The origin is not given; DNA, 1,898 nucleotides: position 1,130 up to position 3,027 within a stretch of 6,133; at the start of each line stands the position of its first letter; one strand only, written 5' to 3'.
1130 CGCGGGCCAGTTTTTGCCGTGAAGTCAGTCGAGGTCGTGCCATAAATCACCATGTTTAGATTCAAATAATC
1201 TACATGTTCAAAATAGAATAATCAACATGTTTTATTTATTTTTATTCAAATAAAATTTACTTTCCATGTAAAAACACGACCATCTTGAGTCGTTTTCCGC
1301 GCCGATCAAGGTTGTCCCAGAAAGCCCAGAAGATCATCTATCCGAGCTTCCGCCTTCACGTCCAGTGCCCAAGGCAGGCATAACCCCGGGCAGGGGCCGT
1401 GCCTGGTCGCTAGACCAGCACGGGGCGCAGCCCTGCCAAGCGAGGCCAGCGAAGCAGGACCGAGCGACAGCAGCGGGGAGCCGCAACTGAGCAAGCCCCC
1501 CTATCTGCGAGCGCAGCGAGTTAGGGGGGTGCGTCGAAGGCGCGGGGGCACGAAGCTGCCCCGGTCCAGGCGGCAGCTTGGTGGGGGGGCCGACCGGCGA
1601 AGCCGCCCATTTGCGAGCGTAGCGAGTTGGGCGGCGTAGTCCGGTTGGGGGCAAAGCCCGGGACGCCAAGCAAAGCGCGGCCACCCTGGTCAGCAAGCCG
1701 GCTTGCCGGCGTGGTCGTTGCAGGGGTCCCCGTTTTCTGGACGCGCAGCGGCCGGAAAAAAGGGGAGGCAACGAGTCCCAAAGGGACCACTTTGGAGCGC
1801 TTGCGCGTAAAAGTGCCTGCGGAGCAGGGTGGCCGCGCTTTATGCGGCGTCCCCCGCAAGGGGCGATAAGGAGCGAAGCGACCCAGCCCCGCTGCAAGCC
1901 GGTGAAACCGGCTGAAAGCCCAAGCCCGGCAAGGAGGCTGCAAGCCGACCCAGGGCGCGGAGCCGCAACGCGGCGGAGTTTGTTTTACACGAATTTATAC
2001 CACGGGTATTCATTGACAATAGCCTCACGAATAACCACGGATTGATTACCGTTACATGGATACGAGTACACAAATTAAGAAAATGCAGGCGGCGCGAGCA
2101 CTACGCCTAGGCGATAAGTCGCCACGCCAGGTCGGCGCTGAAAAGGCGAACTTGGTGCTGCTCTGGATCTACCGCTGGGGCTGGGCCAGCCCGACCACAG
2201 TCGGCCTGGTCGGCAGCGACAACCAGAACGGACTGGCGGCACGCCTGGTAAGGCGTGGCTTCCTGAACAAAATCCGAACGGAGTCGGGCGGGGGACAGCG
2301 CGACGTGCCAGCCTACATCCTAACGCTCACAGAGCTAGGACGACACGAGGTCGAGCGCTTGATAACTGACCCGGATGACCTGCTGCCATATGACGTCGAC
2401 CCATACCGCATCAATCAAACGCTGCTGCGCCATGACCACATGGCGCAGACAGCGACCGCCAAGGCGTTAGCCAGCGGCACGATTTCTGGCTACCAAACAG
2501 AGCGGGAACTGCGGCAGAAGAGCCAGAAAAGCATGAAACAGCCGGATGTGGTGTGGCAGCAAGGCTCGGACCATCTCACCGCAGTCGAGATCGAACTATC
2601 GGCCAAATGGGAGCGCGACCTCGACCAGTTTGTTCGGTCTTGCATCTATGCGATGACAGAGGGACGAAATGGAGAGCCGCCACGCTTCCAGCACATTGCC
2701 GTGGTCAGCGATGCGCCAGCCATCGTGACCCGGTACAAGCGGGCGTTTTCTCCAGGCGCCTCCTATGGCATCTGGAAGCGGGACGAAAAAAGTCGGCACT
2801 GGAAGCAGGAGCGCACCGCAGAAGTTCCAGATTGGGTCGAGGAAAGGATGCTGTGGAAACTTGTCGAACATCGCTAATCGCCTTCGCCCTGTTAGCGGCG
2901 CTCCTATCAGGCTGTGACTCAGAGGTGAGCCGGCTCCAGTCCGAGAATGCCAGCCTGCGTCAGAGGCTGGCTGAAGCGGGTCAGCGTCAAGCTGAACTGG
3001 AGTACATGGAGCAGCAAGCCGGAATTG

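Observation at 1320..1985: About 670 bp of GC-rich, ORF-free, hairpin-dense DNA between two divergent gene units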

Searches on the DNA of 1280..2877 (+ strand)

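Call 11: search_dna_similar(query=window:1280-2060:+, collection=plasmids, mode=distant, max_rows=30)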
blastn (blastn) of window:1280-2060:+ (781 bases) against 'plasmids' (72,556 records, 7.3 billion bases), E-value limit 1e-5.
No match.

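Call 62: build_rna_model(alignment_id=A5)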
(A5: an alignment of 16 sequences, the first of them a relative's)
Model R1 built from alignment A5 (16 sequences, 250 columns); structure: RNAalifold consensus.
model positions 177; base pairs 31; branch points 1; effective number of sequences 4.57; information 0.59 bits per position. Calibrated on 0.2 Mb of random sequence (short: E-values are rough).
structure used (alignment columns):
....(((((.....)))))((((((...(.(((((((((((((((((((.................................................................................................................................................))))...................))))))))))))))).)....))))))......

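Call 64: search_with_rna_model(model_id=R1, sources=[window, L001, L002, L003, L004, L005, L006, L007, L008, L009, L010, L011, L012, L013, L014, L015, L016, L017, L018, L019, L020, L021, L022, L023, L024, L025, L026, L027, L028, L029, L030, L031, L032, L033, L034, L035, L036, L037, L038, L039, L040, L041, L042, L043, L044, L045, L046, L047, L048, L049, L050, L051, L052, L053, L054, L055, L056, L057, L058, L059, L060, L061, L062, L063, L064, L065, L066, L067, L068, L069, L070, L071, L072, L073, L074, L075, L076, L077, L078, L079, L080, L081, L082, L083, L084, L085, L086, L087, L088, L089, L090, L091, L092, L093, L094, L095, L096, L097, L098, L099], max_evalue=0.01, make_alignment=true)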
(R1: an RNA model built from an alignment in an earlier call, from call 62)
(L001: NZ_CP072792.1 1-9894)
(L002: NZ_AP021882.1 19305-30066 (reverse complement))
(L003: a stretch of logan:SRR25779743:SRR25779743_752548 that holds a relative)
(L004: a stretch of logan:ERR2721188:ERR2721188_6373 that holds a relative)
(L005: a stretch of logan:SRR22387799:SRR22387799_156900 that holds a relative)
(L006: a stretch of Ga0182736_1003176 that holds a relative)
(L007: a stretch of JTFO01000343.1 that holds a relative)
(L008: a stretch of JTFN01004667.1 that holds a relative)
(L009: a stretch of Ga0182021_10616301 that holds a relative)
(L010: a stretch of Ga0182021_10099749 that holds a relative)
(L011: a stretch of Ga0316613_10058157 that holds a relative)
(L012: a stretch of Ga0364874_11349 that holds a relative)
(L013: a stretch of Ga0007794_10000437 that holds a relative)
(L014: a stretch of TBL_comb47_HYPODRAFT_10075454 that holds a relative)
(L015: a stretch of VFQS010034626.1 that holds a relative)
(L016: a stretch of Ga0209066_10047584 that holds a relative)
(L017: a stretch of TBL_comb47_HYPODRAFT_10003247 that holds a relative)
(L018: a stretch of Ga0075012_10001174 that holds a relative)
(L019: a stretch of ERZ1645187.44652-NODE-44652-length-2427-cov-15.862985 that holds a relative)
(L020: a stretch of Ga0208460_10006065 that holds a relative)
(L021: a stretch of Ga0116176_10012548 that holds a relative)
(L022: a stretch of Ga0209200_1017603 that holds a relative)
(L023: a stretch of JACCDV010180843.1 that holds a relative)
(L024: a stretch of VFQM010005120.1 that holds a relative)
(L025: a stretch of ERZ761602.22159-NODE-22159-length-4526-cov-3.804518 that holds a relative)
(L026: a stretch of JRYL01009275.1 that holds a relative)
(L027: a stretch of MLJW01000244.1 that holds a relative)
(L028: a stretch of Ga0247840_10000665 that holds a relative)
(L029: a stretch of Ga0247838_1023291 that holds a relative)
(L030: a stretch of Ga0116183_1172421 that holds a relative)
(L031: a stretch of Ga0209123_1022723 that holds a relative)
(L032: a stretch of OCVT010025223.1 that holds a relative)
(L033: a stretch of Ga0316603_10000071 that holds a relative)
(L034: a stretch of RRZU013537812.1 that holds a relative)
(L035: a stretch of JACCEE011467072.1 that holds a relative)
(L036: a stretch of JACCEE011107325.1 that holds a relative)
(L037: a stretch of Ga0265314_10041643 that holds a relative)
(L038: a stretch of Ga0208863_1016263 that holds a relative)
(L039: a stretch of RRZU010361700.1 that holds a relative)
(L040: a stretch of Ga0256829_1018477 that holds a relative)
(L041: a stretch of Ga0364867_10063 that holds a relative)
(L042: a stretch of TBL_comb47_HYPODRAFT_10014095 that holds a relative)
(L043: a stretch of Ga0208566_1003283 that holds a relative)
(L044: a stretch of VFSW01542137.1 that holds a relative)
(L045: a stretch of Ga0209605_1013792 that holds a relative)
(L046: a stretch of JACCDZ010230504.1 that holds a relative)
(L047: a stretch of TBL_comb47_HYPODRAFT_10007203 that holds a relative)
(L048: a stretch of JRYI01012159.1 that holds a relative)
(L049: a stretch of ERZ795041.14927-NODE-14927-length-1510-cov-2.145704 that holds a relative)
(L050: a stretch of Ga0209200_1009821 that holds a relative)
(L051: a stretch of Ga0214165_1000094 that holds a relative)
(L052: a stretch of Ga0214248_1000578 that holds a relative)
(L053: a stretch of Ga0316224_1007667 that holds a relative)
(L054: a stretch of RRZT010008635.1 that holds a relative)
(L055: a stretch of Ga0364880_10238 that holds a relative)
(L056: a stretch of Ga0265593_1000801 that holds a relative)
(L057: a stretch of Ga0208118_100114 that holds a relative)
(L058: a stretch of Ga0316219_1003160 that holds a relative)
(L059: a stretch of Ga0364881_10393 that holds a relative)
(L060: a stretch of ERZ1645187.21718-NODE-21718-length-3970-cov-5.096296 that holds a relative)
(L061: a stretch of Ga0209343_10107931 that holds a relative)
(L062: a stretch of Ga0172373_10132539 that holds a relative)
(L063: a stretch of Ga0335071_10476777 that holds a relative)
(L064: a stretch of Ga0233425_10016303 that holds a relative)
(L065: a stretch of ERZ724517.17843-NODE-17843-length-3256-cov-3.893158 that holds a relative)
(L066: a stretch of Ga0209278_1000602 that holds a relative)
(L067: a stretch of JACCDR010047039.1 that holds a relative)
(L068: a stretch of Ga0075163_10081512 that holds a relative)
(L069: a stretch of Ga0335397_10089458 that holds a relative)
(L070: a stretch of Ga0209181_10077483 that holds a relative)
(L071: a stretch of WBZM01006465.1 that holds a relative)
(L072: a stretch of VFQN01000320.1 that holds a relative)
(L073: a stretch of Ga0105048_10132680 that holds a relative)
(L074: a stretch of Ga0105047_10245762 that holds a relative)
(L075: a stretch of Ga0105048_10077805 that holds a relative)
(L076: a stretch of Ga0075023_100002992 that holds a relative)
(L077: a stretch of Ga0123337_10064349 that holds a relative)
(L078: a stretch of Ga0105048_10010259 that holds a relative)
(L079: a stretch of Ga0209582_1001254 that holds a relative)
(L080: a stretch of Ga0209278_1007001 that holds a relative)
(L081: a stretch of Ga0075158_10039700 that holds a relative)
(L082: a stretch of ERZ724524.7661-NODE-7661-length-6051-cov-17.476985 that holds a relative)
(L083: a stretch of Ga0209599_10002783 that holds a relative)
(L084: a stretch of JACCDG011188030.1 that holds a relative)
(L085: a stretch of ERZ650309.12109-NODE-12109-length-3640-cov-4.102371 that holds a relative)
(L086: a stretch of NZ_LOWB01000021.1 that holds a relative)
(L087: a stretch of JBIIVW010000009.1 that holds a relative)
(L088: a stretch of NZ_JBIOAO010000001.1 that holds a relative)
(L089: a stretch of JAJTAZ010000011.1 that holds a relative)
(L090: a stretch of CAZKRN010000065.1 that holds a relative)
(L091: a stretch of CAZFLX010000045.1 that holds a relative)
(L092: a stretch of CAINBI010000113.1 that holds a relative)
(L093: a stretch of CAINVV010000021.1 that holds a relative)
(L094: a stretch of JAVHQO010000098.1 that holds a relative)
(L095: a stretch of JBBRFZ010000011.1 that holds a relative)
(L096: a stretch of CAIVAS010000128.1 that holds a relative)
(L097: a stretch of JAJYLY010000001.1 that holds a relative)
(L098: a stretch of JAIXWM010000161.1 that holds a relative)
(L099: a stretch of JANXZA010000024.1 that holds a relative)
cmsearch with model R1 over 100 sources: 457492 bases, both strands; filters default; matches with E-value up to 0.01: 101.
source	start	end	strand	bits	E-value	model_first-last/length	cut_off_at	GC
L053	1457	1616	+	153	4.5e-28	1-177/177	no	0.62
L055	1225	1384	+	153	4.5e-28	1-177/177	no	0.62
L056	1982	2146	+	149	2.7e-27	1-177/177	no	0.64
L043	2312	2475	+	148.5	3.4e-27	1-177/177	no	0.65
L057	2306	2469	+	144.2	2.4e-26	1-177/177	no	0.68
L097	1927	2089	+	141.7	7.5e-26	1-177/177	no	0.66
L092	1991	2155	+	140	1.6e-25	1-177/177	no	0.59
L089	2578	2759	+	129.2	2.2e-23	1-177/177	no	0.65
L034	1110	1295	+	128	3.9e-23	1-177/177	no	0.65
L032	322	503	+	125.2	1.4e-22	1-177/177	no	0.66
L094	752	949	+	125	1.5e-22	1-177/177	no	0.66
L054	373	554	+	124.7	1.7e-22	1-177/177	no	0.65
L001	3674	3862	+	121.5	7.5e-22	1-177/177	no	0.66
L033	2600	2781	+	121.3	8e-22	1-177/177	no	0.65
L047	2299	2462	+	116.6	6.9e-21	1-177/177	no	0.63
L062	1563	1760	-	103.7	2.5e-18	1-177/177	no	0.67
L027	2507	2692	+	98.6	2.5e-17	1-177/177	no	0.71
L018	2508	2650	+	98.2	2.9e-17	1-177/177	no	0.76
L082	2400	2603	+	95.6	1e-16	1-177/177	no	0.63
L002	4590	4751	+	95.3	1.1e-16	1-177/177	no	0.64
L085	2331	2534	+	93.9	2.1e-16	1-177/177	no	0.64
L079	2531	2734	+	87.5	3.9e-15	1-177/177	no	0.62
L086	2565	2735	+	86.3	6.6e-15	1-177/177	no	0.73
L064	74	254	+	84.9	1.3e-14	1-177/177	no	0.66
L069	1292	1491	+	82.1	4.7e-14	1-177/177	no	0.68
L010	1561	1731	+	81.2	6.9e-14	1-177/177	no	0.77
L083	522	726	+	80.9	7.8e-14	1-177/177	no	0.62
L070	1399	1598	+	77.2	4.4e-13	1-177/177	no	0.69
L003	902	1116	+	65.9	7.2e-11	1-177/177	no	0.7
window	1645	1857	+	65.7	8.1e-11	1-177/177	no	0.67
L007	2513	2743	+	64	1.7e-10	1-177/177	no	0.6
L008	1818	2048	+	64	1.7e-10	1-177/177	no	0.6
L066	2598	2796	+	64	1.8e-10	1-177/177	no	0.76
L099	2521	2716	+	60.9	7.2e-10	1-177/177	no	0.78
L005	478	702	+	60.4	8.9e-10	1-177/177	no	0.7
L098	2598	2796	+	59.2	1.5e-09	1-177/177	no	0.77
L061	1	103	+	56.8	4.7e-09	75-177/177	5'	0.69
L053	1472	1616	-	54.6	1.3e-08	1-177/177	no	0.63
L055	1240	1384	-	54.6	1.3e-08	1-177/177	no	0.63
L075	2518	2711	+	53.7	1.9e-08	1-177/177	no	0.78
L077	393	589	+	53.6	1.9e-08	1-177/177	no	0.78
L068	1034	1231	+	53.1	2.5e-08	1-177/177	no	0.76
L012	2603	2735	+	51.4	5.5e-08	1-177/177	no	0.66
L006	2533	2766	+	50.9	6.9e-08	1-177/177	no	0.7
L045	602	822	+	49.4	1.3e-07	1-177/177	no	0.71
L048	346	566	+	49.4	1.3e-07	1-177/177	no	0.71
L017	2546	2697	+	48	2.5e-07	1-177/177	no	0.68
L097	1944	2084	-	47.2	3.7e-07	18-172/177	no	0.66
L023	2601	2747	+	45.9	6.6e-07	1-177/177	no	0.74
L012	2601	2751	-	43.4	2.1e-06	1-177/177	no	0.65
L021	746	941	+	43.3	2.1e-06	1-177/177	no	0.81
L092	2006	2155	-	43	2.5e-06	1-177/177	no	0.6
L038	1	70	+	42.7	2.8e-06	108-177/177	5'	0.67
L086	2582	2730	-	42.2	3.5e-06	18-172/177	no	0.71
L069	1306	1492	-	41.2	5.5e-06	1-177/177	no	0.67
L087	2619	2750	+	41.1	5.8e-06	1-177/177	no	0.72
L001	3688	3861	-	40.9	6.4e-06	1-177/177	no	0.66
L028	2586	2717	+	39.4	1.3e-05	1-177/177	no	0.69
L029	1251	1382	+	39.4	1.3e-05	1-177/177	no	0.69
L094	769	944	-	38.9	1.6e-05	19-171/177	no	0.64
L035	1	126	+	38.6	1.9e-05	28-177/177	5'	0.67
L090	2407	2636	+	38.3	2.1e-05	1-177/177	no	0.77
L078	2603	2796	+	38.1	2.3e-05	1-177/177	no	0.81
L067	2604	2796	+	38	2.4e-05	1-177/177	no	0.8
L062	1568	1743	+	38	2.4e-05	19-171/177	no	0.66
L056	2001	2141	-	38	2.4e-05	18-172/177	no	0.64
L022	1855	2049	+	37.7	2.7e-05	1-177/177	no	0.79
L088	2641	2752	+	37.1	3.7e-05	19-171/177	no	0.66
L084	1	98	+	37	3.8e-05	83-177/177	5'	0.64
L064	93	249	-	37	3.8e-05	18-172/177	no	0.66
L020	87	281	+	35.9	6.3e-05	1-177/177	no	0.79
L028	2598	2743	-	35.2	8.7e-05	1-177/177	no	0.7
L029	1263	1408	-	35.2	8.7e-05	1-177/177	no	0.7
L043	2331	2470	-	35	9.4e-05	18-172/177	no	0.66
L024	2457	2651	+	34.4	0.00012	1-177/177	no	0.8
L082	2414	2604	-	33.3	0.0002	1-177/177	no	0.62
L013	4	113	-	33.3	0.00021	26-163/177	no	0.68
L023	2618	2763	-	33.2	0.00022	1-177/177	no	0.74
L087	2622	2746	-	33.1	0.00023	19-171/177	no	0.72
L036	1739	1894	+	31.9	0.00038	1-177/177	no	0.69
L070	1413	1599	-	31.7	0.00043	1-177/177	no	0.68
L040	1867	1985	+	31.4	0.00048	1-177/177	no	0.79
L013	1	124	+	31.4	0.00048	21-177/177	5'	0.69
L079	2545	2735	-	31.3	0.0005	1-177/177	no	0.61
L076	1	167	+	31.2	0.00054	28-177/177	5'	0.77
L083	535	727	-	31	0.00058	1-177/177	no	0.62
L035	1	109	-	30.8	0.00063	28-161/177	no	0.63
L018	2525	2645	-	30.5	0.00071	18-172/177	no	0.75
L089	2595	2754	-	30.3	0.00078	18-172/177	no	0.64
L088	2641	2752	-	30.1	0.00089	19-171/177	no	0.66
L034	1127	1290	-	29.3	0.0013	18-172/177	no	0.64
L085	2345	2535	-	29.2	0.0013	1-177/177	no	0.63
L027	2524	2687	-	29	0.0015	18-172/177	no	0.71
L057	2325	2464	-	28.7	0.0017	18-172/177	no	0.69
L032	351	485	-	26.7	0.0041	29-160/177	no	0.63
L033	2629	2763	-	26.7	0.0041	29-160/177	no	0.63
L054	402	536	-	26.3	0.0051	29-160/177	no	0.61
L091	1952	2169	+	25.9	0.006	23-167/177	no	0.61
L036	1758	1910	-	25.6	0.0068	1-177/177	no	0.69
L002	4602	4743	-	24.9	0.0092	19-171/177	no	0.62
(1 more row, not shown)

Alignment A6: 101 matches aligned to the model, 497 columns, each read 5' to 3' on its own strand. Consensus structure (alignment columns), stored with it:
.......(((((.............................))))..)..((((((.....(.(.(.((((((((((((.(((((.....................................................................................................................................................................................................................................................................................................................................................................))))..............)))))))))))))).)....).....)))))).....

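Call 67: search_with_rna_model(model_id=R1, sources=[window, L001, L002, L003, L005, L006, L007, L010, L012, L017, L018, L020, L021, L023, L027, L028, L032, L034, L036, L040, L043, L047, L048, L053, L056, L057, L062, L064, L066, L067, L068, L069, L075, L077, L078, L079, L082, L083, L086, L087, L088, L089, L090, L091, L092, L094, L097, L098, L099, L101, L103, L105, L109], max_evalue=1e-9, make_alignment=true)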
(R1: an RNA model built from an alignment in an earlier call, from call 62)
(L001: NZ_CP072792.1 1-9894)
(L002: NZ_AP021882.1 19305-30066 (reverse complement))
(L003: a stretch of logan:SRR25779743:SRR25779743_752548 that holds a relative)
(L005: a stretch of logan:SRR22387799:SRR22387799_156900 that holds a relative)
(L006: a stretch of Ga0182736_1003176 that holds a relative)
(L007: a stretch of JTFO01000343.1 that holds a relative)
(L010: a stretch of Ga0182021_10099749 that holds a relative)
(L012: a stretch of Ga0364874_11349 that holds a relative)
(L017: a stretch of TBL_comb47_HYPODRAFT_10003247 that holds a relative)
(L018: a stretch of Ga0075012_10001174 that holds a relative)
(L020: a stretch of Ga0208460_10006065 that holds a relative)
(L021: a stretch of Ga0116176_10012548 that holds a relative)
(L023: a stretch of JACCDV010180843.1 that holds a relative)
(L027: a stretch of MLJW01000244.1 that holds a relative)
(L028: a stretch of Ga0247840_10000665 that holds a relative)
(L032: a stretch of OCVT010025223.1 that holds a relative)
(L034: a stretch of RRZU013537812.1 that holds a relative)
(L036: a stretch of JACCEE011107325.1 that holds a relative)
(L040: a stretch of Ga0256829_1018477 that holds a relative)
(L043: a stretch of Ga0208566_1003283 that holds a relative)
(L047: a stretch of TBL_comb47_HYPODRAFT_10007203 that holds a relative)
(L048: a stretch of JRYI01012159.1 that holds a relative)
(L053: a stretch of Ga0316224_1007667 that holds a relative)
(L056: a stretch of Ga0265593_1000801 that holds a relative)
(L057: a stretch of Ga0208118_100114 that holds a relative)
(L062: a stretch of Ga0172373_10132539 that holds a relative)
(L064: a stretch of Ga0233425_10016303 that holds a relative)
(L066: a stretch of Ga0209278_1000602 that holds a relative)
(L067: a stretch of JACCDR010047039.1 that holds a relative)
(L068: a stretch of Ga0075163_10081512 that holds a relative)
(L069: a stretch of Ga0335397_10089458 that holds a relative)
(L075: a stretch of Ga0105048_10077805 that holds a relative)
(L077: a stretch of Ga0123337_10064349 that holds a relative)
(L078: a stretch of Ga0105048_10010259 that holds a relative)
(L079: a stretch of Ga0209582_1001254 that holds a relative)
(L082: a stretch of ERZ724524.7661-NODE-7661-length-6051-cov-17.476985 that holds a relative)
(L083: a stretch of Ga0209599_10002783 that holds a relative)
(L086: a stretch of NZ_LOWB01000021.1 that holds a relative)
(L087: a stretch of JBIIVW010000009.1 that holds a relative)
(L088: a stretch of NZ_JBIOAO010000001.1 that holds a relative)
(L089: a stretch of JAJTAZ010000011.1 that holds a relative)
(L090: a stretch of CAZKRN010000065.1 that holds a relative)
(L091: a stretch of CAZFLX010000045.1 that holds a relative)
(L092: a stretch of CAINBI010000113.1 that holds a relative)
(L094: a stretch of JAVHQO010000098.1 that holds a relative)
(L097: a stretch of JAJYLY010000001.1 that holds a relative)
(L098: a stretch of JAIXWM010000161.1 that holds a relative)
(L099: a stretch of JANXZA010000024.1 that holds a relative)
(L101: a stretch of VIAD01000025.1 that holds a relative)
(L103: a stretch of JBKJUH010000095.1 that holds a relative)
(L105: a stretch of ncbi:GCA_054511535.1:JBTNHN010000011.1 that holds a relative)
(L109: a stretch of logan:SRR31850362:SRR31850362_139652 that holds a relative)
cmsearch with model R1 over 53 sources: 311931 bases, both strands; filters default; matches with E-value up to 1e-9: 32.
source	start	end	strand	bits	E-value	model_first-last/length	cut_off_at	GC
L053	1457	1616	+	153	3e-28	1-177/177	no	0.62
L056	1982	2146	+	149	1.9e-27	1-177/177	no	0.64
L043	2312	2475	+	148.5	2.3e-27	1-177/177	no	0.65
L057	2306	2469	+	144.2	1.6e-26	1-177/177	no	0.68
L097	1927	2089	+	141.7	5.1e-26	1-177/177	no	0.66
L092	1991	2155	+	140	1.1e-25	1-177/177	no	0.59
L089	2578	2759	+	129.2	1.5e-23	1-177/177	no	0.65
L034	1110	1295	+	128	2.7e-23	1-177/177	no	0.65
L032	322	503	+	125.2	9.5e-23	1-177/177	no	0.66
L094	752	949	+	125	1e-22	1-177/177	no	0.66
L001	3674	3862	+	121.5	5.1e-22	1-177/177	no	0.66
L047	2299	2462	+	116.6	4.7e-21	1-177/177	no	0.63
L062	1563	1760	-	103.7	1.7e-18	1-177/177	no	0.67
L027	2507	2692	+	98.6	1.7e-17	1-177/177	no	0.71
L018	2508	2650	+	98.2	2e-17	1-177/177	no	0.76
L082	2400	2603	+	95.6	6.8e-17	1-177/177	no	0.63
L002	4590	4751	+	95.3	7.6e-17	1-177/177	no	0.64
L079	2531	2734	+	87.5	2.7e-15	1-177/177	no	0.62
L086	2565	2735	+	86.3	4.5e-15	1-177/177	no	0.73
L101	2076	2280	+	85.6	6.3e-15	1-177/177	no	0.62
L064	74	254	+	84.9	8.6e-15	1-177/177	no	0.66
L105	9577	9747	+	84.5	1e-14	1-177/177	no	0.73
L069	1292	1491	+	82.1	3.2e-14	1-177/177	no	0.68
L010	1561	1731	+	81.2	4.7e-14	1-177/177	no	0.77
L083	522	726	+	80.9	5.3e-14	1-177/177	no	0.62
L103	1292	1495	+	80.5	6.6e-14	1-177/177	no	0.64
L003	902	1116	+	65.9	4.9e-11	1-177/177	no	0.7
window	1645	1857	+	65.7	5.5e-11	1-177/177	no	0.67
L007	2513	2743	+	64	1.2e-10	1-177/177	no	0.6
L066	2598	2796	+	64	1.2e-10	1-177/177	no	0.76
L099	2521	2716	+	60.9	4.9e-10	1-177/177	no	0.78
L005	478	702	+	60.4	6.1e-10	1-177/177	no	0.7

Alignment A7: 32 matches aligned to the model, 381 columns, each read 5' to 3' on its own strand. Consensus structure (alignment columns), stored with it:
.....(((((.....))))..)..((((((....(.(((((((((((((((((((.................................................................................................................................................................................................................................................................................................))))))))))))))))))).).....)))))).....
